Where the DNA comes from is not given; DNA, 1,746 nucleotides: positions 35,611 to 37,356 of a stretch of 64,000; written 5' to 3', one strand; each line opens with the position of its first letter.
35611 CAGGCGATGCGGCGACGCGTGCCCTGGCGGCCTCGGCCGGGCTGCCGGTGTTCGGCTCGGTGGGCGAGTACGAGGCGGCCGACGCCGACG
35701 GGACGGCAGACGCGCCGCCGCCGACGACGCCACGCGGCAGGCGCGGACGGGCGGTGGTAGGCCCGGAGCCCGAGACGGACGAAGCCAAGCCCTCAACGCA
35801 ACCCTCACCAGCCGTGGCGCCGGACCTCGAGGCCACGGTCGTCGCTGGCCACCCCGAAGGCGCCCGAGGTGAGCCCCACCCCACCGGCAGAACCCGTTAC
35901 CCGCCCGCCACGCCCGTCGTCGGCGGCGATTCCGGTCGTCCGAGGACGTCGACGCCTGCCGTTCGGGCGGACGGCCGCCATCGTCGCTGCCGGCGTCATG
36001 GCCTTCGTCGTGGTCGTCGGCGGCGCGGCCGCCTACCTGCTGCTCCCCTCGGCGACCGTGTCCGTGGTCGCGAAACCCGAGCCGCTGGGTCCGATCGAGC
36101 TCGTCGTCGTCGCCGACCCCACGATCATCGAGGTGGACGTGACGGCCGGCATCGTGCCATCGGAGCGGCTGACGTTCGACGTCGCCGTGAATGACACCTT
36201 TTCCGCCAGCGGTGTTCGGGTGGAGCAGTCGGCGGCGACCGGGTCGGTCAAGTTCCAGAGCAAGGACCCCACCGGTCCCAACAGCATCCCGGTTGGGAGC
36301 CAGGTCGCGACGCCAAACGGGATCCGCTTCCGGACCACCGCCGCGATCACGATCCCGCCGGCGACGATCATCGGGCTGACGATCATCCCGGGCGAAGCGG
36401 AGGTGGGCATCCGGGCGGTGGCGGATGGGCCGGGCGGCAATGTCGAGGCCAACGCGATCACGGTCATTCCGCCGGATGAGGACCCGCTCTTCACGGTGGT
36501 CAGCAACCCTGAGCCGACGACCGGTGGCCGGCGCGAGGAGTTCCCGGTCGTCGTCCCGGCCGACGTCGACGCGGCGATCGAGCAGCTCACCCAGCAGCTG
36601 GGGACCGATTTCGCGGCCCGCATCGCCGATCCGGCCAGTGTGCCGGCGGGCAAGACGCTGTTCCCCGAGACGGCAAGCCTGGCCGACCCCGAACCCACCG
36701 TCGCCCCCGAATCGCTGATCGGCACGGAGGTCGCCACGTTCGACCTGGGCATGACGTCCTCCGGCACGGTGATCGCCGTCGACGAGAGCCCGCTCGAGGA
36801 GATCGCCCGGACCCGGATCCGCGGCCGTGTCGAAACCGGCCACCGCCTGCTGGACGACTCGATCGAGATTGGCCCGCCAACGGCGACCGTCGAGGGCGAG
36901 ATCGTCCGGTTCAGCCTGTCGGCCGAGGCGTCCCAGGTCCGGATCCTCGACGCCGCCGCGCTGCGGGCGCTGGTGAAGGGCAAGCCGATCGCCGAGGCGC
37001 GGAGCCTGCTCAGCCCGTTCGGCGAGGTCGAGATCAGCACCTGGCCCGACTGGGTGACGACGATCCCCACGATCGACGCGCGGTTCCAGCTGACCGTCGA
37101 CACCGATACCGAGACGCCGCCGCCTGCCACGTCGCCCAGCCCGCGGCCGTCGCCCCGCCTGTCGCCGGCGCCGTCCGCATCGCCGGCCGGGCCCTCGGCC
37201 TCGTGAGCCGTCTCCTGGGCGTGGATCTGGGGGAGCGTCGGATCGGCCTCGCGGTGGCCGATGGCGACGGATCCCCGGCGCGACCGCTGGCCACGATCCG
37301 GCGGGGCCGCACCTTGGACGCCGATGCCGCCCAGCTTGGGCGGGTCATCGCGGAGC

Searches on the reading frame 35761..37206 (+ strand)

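Call 65: search_protein_families(library=pfam, proteins=[window:35761-37206:+], max_evalue=0.001)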
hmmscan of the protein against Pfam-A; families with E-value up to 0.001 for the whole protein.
window:35761-37206:+ (481 aa): 1 family
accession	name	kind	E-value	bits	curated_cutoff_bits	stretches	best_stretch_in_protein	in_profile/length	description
PF04865.19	Baseplate_J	-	2.1e-06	27.7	21.1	1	155-260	19-113/255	Baseplate J-like protein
